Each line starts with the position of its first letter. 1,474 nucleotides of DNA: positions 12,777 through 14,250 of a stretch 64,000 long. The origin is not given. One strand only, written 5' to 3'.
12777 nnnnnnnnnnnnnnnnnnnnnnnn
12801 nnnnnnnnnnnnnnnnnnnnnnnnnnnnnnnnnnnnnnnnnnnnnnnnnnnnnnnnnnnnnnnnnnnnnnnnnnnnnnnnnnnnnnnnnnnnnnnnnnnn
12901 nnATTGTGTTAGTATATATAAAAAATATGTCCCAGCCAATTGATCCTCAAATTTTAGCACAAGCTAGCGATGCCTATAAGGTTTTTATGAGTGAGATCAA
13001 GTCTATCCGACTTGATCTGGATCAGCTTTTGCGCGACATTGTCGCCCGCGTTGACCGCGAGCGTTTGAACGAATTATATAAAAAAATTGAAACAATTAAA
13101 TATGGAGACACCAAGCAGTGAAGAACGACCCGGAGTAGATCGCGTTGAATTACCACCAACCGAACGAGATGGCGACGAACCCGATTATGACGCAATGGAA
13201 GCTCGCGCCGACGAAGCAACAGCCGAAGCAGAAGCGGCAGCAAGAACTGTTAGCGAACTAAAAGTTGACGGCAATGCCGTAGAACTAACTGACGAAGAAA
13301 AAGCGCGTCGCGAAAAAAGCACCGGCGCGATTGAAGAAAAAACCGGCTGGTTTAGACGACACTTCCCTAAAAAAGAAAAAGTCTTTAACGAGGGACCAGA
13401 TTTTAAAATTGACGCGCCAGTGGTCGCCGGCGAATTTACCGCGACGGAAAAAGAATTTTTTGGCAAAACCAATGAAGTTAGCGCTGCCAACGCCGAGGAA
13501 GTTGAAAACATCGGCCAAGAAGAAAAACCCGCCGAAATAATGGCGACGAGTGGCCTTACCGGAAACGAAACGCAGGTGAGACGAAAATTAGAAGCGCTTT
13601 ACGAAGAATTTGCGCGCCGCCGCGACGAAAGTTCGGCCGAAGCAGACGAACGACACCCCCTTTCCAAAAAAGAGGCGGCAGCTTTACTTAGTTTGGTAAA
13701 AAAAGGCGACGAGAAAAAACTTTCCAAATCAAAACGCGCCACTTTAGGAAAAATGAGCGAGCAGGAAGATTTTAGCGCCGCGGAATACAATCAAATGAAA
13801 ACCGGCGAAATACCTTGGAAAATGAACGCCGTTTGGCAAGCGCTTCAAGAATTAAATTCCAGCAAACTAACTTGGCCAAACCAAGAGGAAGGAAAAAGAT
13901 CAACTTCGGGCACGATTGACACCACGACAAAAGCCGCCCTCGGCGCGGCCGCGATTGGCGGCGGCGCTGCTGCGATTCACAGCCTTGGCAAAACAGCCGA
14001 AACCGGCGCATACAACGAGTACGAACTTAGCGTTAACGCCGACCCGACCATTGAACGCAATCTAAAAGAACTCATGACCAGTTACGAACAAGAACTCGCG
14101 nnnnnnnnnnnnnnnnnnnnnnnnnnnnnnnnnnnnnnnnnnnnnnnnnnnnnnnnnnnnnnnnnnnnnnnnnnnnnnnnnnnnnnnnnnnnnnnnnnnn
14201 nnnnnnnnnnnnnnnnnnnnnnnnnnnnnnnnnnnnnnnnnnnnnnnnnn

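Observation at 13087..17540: Giant disordered K/E/A/P-rich protein with an FtsK-gamma-like winged helix and no motor domain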

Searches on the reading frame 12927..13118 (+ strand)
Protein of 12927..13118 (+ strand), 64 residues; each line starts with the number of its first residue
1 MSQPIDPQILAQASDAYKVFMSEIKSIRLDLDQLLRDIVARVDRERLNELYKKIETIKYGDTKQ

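Call 3: search_protein_families(library=pfam, proteins=[window:12927-13118:+], max_evalue=1)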
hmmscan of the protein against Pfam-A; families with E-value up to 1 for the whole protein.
window:12927-13118:+ (64 aa): 1 family
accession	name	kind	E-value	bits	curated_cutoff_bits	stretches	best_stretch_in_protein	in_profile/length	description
PF21097.3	SR_plectin_7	-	0.031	15.1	27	1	16-55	4-47/116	Spectrin repeat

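Call 22: search_protein_families(library=phrogs, proteins=[window:12927-13118:+], max_evalue=0.01)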
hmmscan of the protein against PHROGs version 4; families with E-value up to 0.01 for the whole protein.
window:12927-13118:+ (64 aa): 0 families

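Call 55: find_homologous_proteins(query=A3, max_evalue=0.01)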
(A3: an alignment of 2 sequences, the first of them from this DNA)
Query A3 (2 sequences) (64 aa, profile of the alignment): 12 proteins with E <= 0.01 among 15 candidates.
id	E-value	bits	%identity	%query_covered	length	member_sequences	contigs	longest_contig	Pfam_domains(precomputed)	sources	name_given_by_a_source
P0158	1.5e-38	149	100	100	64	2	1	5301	-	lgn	-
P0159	7.4e-38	146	68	98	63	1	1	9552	-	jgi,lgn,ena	jgi:hypothetical protein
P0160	6.3e-37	143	75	98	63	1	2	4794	-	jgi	jgi:hypothetical protein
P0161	1.0e-34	136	90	98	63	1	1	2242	-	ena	-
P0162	7.7e-33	130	87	97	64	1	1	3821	-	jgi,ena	jgi:hypothetical protein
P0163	8.2e-32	127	85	97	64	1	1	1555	-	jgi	jgi:hypothetical protein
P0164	8.3e-32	127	80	94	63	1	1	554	-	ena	-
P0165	1.0e-31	127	82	95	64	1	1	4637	-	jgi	jgi:hypothetical protein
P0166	5.9e-29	118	79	95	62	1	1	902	-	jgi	jgi:hypothetical protein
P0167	7.2e-29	118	76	92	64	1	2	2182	-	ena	-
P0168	3.2e-28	115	79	95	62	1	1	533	-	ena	-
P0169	1.6e-26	110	69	97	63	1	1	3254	-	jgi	jgi:hypothetical protein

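Call 56: find_encoding_contigs(protein=P0162, flank=5000, max_places=2)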
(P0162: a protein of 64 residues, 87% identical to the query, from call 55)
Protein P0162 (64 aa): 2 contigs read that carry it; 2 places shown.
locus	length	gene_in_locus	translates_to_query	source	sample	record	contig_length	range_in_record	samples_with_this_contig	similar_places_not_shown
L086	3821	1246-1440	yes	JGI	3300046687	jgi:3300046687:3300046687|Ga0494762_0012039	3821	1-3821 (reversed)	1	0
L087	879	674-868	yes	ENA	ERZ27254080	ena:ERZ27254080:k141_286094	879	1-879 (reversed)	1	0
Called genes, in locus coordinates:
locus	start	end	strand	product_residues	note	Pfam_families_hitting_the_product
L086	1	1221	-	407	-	?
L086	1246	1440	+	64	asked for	-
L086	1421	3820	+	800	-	?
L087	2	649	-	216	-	?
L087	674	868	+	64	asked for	-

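Call 57: find_encoding_contigs(protein=P0165, flank=5000, max_places=2)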
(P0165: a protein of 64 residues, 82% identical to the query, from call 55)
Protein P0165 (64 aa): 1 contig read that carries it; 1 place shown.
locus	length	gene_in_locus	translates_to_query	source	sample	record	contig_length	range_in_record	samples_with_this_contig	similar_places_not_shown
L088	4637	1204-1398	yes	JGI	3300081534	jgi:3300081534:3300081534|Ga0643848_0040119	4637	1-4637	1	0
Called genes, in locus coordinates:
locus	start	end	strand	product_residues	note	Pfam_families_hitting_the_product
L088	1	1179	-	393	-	?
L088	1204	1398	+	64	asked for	-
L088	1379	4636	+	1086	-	?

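Call 58: find_encoding_contigs(protein=P0160, flank=5000, max_places=2)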
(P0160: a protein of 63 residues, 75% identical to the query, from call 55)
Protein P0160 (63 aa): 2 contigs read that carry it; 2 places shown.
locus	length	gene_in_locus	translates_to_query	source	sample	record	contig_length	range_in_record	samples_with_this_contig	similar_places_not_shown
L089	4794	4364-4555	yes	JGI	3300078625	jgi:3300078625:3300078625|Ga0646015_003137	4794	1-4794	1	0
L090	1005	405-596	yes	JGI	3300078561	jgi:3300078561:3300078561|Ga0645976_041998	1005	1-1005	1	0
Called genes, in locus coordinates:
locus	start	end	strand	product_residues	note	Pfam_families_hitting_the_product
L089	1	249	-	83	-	?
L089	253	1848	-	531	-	PF17210:SdrD_B (faint), PF13620:CarboxypepD_reg (weak), PF13715:CarbopepD_reg_2 (faint), PF13620:CarboxypepD_reg (weak)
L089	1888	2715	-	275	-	PF01149:Fapy_DNA_glyco, PF06831:H2TH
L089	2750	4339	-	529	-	PF01676:Metalloenzyme, PF06415:iPGM_N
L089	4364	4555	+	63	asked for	-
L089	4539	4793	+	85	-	?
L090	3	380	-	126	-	?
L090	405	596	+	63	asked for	-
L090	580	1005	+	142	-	?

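Call 59: find_encoding_contigs(protein=P0161, flank=5000, max_places=2)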
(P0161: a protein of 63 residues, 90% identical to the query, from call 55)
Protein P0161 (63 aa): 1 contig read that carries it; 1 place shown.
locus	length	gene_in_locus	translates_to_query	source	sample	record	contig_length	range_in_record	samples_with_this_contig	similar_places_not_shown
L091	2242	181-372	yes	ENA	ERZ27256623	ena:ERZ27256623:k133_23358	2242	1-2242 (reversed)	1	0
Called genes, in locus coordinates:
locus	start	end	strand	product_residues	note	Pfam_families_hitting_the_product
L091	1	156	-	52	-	?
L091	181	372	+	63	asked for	-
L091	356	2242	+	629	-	?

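Call 60: search_protein_families(library=pfam, proteins=[L088:1379-4636:+, L086:1421-3820:+, L091:356-2242:+], max_evalue=0.001)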
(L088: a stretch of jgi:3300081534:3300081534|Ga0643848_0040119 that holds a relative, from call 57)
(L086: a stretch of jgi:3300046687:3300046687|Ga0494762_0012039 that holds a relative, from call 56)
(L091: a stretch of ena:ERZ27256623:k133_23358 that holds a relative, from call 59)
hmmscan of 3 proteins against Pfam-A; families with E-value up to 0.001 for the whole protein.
L088:1379-4636:+ (1086 aa): 0 families

L086:1421-3820:+ (800 aa): 0 families

L091:356-2242:+ (629 aa): 0 families

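Call 71: search_protein_families(library=padloc, proteins=[window:12927-13118:+], max_evalue=0.01)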
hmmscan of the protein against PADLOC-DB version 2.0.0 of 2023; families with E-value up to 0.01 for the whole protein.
window:12927-13118:+ (64 aa): 0 families

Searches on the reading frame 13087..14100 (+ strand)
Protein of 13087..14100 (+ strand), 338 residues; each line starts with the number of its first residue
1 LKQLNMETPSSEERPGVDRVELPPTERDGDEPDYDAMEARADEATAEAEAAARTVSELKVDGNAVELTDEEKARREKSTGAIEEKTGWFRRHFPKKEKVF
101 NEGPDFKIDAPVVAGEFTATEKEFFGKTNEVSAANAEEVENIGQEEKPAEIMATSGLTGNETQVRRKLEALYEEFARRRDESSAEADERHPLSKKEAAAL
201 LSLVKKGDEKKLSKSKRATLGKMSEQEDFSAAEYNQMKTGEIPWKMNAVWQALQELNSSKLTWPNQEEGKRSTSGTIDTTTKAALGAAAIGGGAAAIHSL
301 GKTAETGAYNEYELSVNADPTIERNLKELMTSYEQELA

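Call 72: search_protein_families(library=pfam, proteins=[window:13087-14100:+], max_evalue=1)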
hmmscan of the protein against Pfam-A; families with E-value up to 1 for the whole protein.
window:13087-14100:+ (338 aa): 0 families
